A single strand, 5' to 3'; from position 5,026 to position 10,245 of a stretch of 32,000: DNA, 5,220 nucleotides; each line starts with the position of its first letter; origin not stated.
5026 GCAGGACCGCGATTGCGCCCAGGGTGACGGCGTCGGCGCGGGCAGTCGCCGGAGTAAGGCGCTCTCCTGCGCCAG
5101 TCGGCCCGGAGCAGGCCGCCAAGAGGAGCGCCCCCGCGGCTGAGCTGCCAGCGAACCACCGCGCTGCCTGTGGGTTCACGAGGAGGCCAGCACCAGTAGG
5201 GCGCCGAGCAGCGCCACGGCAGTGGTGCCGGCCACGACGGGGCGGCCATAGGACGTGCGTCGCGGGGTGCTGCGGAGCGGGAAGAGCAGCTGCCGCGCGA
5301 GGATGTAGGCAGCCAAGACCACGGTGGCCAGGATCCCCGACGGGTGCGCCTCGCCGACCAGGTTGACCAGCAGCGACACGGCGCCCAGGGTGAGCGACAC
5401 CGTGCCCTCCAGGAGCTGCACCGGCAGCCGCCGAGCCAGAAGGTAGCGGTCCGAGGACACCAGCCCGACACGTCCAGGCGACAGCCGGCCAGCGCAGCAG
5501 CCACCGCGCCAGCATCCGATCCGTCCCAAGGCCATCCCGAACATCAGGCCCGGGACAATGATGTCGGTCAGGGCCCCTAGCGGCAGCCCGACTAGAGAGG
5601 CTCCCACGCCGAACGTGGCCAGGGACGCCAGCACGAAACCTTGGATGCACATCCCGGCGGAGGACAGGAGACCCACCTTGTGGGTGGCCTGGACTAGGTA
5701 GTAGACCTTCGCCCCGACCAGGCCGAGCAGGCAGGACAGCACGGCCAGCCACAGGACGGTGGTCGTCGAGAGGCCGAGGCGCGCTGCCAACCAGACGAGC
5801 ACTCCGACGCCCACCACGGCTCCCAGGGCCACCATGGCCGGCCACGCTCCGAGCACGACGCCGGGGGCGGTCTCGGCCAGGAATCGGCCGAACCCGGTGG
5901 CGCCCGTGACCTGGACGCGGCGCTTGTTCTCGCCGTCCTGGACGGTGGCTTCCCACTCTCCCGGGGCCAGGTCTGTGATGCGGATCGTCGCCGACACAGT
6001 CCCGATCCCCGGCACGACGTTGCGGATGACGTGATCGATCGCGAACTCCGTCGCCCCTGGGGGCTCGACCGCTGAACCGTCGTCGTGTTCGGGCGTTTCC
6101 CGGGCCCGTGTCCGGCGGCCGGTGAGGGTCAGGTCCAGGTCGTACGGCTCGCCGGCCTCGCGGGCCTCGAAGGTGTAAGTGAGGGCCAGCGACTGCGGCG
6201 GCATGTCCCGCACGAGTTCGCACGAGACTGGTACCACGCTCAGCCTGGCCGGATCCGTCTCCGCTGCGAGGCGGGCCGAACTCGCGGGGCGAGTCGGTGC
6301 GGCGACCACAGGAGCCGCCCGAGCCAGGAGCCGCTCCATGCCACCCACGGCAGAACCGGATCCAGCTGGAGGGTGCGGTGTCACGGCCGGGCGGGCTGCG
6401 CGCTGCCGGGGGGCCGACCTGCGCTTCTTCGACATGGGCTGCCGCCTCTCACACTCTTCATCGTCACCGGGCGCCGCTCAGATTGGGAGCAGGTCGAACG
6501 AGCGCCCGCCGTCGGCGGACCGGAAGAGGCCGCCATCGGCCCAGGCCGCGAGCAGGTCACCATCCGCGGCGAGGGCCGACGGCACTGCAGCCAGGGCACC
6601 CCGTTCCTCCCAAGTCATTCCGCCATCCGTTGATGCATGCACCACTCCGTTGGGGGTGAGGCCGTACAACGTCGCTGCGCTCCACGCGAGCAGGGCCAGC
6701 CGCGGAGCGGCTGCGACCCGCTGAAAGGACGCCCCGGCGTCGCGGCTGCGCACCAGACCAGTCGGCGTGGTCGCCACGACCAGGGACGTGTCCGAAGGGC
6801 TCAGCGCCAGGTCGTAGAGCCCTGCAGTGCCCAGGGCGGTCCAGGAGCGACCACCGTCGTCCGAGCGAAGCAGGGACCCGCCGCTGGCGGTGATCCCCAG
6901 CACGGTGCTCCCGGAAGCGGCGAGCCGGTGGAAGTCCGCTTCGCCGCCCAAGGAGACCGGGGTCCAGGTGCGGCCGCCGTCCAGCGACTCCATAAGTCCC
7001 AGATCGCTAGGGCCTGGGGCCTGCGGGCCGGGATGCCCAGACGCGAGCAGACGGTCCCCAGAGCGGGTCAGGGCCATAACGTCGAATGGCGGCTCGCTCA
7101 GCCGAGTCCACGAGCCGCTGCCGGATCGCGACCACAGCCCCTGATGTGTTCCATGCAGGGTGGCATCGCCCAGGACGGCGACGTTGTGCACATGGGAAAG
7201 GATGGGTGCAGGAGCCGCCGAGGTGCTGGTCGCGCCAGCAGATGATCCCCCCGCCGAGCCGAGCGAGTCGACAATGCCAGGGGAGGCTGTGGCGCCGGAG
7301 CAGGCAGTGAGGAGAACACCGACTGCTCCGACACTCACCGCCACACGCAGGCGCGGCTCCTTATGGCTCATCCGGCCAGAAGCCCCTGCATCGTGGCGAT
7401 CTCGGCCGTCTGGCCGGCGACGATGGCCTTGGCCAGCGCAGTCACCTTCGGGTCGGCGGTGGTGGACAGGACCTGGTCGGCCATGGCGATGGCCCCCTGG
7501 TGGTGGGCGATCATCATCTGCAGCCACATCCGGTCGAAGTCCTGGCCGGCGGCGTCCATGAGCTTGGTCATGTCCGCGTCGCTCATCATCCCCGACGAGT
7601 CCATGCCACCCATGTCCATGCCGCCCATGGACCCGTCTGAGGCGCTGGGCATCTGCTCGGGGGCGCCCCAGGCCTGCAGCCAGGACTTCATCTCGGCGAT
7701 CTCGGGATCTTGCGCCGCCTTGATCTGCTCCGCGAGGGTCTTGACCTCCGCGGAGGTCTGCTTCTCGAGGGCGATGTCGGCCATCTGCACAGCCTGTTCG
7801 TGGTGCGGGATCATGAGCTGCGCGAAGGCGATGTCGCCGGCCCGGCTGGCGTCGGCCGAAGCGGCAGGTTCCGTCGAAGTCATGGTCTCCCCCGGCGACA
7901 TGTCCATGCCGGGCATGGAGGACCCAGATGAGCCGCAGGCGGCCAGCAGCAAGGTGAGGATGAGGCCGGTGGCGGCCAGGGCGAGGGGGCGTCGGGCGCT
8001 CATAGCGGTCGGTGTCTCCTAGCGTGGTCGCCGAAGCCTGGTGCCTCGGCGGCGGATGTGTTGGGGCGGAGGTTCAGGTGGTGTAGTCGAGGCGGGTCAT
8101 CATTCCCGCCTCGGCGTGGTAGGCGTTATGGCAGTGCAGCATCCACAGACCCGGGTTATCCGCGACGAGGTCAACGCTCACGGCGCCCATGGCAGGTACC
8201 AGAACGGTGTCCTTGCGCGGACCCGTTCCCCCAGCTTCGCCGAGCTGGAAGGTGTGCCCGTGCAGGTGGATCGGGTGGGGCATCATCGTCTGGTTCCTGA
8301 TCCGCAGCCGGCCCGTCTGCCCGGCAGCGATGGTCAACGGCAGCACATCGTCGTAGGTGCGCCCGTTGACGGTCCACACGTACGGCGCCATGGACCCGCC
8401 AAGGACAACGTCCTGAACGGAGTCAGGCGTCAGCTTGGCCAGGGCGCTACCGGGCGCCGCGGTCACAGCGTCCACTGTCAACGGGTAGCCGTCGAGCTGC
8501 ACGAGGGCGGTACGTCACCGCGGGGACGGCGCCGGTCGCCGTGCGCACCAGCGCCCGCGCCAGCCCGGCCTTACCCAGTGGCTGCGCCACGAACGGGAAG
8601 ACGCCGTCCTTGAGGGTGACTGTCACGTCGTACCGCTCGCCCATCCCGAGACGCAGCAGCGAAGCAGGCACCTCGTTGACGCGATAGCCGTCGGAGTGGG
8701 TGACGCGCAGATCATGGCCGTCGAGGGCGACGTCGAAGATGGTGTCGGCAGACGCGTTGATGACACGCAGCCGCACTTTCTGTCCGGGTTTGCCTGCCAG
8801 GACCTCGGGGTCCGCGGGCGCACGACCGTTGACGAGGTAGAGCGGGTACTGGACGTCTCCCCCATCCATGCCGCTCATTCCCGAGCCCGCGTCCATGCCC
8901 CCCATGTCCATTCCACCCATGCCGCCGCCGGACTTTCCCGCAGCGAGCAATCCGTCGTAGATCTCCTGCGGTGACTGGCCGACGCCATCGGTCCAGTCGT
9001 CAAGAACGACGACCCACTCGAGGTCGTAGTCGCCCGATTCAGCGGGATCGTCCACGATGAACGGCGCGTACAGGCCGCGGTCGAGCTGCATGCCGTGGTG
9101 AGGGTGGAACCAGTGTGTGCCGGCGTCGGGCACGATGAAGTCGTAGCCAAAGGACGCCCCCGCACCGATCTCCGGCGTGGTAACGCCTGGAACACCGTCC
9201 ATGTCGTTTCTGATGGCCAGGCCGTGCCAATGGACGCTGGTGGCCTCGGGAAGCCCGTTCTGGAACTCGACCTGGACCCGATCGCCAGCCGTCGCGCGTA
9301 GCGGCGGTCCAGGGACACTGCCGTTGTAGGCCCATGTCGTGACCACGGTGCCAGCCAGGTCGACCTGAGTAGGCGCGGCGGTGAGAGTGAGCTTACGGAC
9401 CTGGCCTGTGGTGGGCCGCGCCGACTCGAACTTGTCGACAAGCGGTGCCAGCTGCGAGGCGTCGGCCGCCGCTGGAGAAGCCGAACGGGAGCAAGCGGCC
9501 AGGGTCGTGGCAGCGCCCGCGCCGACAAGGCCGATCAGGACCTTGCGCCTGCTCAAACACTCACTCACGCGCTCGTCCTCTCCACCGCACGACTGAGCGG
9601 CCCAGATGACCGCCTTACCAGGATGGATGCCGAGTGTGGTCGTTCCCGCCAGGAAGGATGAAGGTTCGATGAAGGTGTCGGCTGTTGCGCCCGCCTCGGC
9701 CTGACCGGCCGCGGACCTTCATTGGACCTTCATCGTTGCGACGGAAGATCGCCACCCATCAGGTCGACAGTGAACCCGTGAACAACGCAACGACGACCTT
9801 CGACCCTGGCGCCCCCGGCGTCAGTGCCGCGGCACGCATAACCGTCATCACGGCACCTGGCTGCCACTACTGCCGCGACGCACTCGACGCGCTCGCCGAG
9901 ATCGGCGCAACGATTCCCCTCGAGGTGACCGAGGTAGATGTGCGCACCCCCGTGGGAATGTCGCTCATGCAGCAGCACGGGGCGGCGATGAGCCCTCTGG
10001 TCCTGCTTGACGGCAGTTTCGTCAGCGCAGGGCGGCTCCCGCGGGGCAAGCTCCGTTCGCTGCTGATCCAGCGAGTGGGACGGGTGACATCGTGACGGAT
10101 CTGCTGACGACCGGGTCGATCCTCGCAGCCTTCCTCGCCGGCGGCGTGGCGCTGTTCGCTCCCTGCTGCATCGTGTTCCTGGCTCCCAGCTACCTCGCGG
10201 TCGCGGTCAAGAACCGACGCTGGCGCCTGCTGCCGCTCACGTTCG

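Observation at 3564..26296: Recurring 11-bp-phased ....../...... direct repeats at eight intergenic sites: candidate CopR-type regulon signature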

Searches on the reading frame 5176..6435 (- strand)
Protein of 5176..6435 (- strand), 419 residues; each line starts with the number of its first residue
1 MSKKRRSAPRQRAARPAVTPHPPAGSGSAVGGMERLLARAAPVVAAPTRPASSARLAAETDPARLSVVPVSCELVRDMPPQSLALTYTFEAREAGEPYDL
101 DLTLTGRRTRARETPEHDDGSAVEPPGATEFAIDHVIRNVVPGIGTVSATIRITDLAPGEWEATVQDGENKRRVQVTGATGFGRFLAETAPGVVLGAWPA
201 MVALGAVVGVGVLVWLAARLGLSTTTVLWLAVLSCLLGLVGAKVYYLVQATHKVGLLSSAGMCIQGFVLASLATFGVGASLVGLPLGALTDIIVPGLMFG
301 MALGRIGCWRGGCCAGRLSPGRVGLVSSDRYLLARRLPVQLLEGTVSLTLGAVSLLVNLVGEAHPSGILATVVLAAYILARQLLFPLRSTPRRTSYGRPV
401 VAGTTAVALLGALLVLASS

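Call 7: search_protein_families(library=pfam, proteins=[window:5176-6435:-], max_evalue=0.01)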
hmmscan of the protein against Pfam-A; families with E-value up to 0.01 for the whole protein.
window:5176-6435:- (419 aa): 1 family
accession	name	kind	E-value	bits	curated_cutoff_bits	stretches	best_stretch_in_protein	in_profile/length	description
PF01790.23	LGT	-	4.4e-17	62.7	24.9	1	199-390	15-212/240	Prolipoprotein diacylglyceryl transferase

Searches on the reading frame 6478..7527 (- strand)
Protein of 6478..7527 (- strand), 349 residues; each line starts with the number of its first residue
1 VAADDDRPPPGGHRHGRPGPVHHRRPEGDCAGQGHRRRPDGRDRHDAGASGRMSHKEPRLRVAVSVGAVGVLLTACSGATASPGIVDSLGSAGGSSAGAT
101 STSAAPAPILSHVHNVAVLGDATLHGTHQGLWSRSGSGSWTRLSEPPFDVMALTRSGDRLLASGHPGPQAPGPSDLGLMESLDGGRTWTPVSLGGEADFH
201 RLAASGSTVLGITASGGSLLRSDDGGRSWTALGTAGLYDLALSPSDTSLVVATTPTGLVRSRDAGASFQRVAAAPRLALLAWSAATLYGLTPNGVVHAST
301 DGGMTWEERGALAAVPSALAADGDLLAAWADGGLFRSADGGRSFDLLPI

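Call 7: search_protein_families(library=pfam, proteins=[window:6478-7527:-], max_evalue=0.01)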
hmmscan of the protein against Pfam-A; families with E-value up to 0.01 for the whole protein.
window:6478-7527:- (349 aa): 3 families
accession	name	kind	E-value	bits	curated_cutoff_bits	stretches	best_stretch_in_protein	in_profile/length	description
PF02012.26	BNR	-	9.4e-12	43.5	27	0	299-307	3-11/12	BNR/Asp-box repeat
PF14870.12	PSII_BNR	-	2.5e-05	24.1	27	0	178-232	40-97/303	Photosynthesis system II assembly factor YCF48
PF15902.12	Sortilin-Vps10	-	0.0009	18.6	33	0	218-275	2-64/446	Sortilin, neurotensin receptor 3,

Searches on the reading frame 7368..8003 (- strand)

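Call 7: search_protein_families(library=pfam, proteins=[window:7368-8003:-], max_evalue=0.01)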
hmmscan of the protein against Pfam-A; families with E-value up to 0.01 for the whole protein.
window:7368-8003:- (211 aa): 2 families
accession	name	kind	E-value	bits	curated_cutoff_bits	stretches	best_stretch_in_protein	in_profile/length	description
PF03713.19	DUF305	-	9.5e-52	175.5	27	1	57-209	1-151/151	Domain of unknown function (DUF305)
PF13628.12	DUF4142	-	5.4e-10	40.1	27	1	60-195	6-125/138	Domain of unknown function (DUF4142)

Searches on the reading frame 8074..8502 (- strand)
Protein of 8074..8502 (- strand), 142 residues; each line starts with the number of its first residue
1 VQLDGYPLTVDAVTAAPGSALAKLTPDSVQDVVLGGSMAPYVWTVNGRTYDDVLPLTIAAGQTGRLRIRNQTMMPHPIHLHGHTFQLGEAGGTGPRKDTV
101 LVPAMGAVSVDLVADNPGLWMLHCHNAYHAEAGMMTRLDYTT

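Call 7: search_protein_families(library=pfam, proteins=[window:8074-8502:-], max_evalue=0.01)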
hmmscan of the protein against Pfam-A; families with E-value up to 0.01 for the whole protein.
window:8074-8502:- (142 aa): 2 families
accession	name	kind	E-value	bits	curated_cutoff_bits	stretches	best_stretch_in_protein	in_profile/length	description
PF07731.20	Cu-oxidase_2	-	8.7e-31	106.9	20.4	1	33-139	12-132/137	Multicopper oxidase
PF00394.28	Cu-oxidase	-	0.0029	18.2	21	1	42-125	38-134/157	Multicopper oxidase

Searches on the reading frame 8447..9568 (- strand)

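Call 7: search_protein_families(library=pfam, proteins=[window:8447-9568:-], max_evalue=0.01)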
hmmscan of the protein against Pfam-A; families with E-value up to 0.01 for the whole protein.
window:8447-9568:- (373 aa): 3 families
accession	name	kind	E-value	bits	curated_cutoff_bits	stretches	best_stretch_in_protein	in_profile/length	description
PF07732.21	Cu-oxidase_3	-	2.4e-37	128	21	1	67-176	5-118/119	Multicopper oxidase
PF00394.28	Cu-oxidase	-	1.1e-17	65.1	21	1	185-339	3-150/157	Multicopper oxidase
PF07731.20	Cu-oxidase_2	-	0.00015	21.9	20.4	1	82-174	24-135/137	Multicopper oxidase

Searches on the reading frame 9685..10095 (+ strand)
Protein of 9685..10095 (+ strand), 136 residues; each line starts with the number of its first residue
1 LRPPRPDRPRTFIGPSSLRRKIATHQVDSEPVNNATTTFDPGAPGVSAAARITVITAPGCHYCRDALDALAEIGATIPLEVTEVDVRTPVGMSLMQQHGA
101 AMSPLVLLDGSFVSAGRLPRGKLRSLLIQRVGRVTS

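Call 7: search_protein_families(library=pfam, proteins=[window:9685-10095:+], max_evalue=0.01)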
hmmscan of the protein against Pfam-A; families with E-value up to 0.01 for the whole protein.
window:9685-10095:+ (136 aa): 3 families
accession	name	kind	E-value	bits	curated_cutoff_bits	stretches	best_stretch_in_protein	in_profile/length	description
PF13192.12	Thioredoxin_3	-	7e-05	23.2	24.8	1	51-121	2-68/76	Thioredoxin domain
PF05768.20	Glrx-like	-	0.0011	19.8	26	1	52-94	2-42/77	Glutaredoxin-like domain (DUF836)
PF00462.30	Glutaredoxin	-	0.0011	19.6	22.9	1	52-112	1-59/60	Glutaredoxin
